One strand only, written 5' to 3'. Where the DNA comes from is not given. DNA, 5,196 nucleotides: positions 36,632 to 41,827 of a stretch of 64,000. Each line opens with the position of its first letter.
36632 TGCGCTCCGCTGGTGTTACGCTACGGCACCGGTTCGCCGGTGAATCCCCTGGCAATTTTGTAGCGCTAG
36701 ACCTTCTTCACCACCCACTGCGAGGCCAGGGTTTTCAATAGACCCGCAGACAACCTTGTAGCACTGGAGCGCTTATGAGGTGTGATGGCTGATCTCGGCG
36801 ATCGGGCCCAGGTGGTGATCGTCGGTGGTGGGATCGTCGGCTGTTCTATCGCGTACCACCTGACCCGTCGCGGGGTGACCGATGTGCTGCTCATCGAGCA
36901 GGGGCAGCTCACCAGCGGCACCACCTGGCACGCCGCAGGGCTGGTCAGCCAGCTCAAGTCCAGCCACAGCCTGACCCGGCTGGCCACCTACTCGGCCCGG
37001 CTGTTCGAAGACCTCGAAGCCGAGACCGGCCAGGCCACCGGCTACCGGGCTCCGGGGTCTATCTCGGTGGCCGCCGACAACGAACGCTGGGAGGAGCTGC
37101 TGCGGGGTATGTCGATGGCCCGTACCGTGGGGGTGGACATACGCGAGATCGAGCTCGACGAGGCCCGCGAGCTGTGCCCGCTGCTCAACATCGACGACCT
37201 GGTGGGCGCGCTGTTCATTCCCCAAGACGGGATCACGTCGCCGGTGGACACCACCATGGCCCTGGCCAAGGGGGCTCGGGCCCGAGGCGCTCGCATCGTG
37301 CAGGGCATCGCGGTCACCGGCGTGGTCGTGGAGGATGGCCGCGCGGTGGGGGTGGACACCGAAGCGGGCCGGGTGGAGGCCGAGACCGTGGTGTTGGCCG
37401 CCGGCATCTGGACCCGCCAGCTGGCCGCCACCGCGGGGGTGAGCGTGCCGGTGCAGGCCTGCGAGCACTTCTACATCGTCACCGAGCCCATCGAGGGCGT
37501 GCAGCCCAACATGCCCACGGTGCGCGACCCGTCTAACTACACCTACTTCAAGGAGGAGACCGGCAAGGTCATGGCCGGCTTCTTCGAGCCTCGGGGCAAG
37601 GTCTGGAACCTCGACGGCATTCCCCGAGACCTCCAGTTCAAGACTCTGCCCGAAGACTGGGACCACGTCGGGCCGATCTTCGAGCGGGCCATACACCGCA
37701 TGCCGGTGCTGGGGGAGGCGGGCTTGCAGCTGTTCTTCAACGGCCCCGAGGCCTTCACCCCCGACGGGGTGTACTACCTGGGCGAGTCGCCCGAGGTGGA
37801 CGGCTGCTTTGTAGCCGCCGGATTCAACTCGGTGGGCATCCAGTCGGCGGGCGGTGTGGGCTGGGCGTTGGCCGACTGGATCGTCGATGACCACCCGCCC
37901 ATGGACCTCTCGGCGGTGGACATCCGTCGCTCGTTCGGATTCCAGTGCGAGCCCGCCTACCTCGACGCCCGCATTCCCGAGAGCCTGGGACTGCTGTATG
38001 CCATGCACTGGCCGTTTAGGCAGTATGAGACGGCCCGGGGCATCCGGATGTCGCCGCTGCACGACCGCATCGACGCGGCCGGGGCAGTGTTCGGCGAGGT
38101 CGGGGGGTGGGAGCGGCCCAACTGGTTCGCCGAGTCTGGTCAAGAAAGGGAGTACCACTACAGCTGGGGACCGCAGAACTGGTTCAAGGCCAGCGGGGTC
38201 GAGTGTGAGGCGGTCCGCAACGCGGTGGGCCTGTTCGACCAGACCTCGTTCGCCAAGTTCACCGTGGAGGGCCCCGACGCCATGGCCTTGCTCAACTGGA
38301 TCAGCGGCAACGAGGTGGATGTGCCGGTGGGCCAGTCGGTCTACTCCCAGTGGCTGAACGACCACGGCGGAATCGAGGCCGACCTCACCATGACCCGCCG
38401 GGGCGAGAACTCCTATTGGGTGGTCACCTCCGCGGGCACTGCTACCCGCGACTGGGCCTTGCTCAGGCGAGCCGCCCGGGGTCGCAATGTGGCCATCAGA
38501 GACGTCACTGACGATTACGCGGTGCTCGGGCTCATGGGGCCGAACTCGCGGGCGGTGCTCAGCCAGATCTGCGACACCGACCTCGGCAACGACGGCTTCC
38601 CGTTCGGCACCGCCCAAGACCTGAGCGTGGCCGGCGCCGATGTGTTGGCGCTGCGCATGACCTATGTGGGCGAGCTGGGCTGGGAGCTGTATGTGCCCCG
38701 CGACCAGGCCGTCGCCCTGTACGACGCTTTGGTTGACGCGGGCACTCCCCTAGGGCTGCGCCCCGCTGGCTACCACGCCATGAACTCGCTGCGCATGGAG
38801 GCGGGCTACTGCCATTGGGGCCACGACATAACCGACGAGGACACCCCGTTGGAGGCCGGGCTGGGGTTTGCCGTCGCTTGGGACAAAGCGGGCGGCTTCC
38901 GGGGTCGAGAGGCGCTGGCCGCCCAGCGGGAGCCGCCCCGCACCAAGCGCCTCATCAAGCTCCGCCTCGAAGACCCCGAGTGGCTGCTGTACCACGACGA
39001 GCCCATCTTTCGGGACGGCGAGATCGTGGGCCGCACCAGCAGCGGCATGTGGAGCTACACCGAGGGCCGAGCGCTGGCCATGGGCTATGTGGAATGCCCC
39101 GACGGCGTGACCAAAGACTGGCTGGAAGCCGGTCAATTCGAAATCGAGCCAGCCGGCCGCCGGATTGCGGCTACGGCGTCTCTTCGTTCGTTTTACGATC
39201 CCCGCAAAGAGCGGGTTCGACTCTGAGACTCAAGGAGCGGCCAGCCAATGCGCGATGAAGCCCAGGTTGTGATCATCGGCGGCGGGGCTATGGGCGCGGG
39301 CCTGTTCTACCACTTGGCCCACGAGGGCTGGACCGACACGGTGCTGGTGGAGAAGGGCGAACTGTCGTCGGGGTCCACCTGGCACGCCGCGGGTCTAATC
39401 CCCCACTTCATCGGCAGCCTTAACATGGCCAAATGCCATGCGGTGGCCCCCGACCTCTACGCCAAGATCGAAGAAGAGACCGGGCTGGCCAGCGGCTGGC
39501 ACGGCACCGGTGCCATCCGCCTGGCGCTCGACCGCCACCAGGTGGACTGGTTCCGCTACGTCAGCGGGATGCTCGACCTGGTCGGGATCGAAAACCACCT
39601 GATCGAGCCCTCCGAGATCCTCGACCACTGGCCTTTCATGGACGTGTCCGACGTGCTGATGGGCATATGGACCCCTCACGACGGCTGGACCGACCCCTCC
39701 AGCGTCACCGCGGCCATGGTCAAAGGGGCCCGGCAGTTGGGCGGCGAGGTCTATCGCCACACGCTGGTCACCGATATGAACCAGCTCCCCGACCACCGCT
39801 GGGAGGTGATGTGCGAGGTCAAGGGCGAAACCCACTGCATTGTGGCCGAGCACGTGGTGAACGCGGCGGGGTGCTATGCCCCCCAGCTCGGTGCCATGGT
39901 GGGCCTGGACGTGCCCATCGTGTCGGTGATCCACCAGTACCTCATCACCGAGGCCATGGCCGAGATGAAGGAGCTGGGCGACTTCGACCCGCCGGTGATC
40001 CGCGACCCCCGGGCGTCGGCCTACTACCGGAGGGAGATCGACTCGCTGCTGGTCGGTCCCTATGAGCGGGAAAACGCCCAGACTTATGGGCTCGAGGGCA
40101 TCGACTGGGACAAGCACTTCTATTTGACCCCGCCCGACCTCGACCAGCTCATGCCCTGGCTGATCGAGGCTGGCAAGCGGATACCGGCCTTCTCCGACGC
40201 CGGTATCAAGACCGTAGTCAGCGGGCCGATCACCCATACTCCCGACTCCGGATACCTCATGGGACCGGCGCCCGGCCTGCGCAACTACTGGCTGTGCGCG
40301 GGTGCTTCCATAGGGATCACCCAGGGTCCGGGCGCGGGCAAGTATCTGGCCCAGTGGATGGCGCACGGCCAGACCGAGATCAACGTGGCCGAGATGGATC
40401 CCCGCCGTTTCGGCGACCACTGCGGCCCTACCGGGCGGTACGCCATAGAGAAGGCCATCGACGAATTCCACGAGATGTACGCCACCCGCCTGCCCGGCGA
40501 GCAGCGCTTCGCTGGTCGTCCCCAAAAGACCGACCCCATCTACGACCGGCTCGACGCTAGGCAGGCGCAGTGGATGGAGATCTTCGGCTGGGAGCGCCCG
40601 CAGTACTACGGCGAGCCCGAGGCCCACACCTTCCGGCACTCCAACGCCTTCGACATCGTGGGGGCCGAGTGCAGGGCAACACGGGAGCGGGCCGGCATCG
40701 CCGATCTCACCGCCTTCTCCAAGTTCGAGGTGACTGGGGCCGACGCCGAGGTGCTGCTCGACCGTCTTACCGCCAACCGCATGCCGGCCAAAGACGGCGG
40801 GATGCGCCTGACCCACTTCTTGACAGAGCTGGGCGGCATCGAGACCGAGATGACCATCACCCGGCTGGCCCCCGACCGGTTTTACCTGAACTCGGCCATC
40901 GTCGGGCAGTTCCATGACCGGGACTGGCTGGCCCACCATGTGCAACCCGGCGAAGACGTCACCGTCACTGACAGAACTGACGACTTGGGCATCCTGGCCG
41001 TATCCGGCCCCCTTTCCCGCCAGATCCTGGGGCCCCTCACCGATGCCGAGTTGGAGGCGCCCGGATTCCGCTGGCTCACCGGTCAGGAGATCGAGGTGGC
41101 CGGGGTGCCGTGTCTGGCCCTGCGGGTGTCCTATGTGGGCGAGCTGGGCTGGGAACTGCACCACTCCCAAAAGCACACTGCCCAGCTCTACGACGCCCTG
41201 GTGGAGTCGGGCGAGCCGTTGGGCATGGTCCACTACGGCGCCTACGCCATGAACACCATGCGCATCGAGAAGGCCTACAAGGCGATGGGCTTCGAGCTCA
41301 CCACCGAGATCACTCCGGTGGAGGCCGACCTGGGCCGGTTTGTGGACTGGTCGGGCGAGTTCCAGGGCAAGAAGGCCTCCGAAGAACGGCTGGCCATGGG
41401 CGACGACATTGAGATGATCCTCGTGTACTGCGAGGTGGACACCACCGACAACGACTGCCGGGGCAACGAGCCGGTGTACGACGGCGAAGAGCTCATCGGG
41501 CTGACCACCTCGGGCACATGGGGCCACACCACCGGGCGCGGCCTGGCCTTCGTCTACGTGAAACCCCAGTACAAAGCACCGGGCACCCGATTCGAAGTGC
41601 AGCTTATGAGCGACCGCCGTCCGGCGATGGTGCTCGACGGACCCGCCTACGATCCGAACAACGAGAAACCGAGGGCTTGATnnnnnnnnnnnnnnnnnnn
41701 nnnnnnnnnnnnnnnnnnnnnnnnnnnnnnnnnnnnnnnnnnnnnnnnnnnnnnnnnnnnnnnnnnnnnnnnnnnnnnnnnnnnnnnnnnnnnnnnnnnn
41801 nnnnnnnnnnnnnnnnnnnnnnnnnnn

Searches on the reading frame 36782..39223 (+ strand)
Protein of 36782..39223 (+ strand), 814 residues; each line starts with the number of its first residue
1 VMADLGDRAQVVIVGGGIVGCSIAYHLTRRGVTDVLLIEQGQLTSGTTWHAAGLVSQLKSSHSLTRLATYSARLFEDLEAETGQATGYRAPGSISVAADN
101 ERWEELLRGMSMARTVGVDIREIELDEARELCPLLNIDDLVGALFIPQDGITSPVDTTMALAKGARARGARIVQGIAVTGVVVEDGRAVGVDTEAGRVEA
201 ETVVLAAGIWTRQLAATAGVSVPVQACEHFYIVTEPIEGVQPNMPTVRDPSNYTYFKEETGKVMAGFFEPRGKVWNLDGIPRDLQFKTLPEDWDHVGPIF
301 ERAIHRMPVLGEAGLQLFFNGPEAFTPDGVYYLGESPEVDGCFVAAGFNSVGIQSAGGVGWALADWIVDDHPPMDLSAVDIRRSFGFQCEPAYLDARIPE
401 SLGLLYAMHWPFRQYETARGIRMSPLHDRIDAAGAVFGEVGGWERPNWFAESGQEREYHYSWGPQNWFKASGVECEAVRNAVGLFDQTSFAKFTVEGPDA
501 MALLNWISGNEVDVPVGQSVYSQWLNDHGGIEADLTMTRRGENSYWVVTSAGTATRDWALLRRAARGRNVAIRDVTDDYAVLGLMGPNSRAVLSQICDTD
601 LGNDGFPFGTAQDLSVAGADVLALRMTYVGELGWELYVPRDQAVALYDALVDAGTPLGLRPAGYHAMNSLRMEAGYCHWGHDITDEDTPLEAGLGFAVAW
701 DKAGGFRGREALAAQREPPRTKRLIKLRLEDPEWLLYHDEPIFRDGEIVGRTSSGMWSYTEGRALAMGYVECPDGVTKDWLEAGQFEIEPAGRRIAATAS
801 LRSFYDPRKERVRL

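Call 23: search_protein_families(library=pfam, proteins=[window:36782-39223:+], max_evalue=0.00001)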
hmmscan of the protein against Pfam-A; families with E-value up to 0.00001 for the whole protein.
window:36782-39223:+ (814 aa): 6 families
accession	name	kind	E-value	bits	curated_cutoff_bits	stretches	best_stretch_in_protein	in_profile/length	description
PF01571.26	GCV_T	-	1.6e-84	283.6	25.6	1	426-697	1-255/255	Aminomethyltransferase folate-binding domain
PF01266.30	DAO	-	1.3e-72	245.7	27.9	1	11-366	2-353/353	FAD dependent oxidoreductase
PF08669.17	GCV_T_C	-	8.9e-19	67.6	25.9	1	722-806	1-80/80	Glycine cleavage T-protein C-terminal barrel domain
PF16350.10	FAO_M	-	4e-14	53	27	1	370-424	2-56/56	FAD dependent oxidoreductase central domain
PF13450.12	NAD_binding_8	-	2.1e-06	28.4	21.9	1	13-49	1-38/68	NAD(P)-binding Rossmann-like domain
PF00890.30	FAD_binding_2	-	3.4e-06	27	20.4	0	11-216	2-210/414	FAD binding domain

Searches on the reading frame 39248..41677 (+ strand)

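Call 23: search_protein_families(library=pfam, proteins=[window:39248-41677:+], max_evalue=0.00001)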
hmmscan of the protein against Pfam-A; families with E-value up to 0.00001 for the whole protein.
window:39248-41677:+ (810 aa): 4 families
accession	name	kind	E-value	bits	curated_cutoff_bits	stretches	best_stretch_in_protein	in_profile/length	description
PF01571.26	GCV_T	-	5.3e-74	249.1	25.6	1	432-697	2-254/255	Aminomethyltransferase folate-binding domain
PF01266.30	DAO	-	8.1e-59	200.3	27.9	1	7-370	2-353/353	FAD dependent oxidoreductase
PF08669.17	GCV_T_C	-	2.7e-17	62.9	25.9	1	725-802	3-80/80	Glycine cleavage T-protein C-terminal barrel domain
PF16350.10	FAO_M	-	3e-09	37.3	27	1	373-428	1-55/56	FAD dependent oxidoreductase central domain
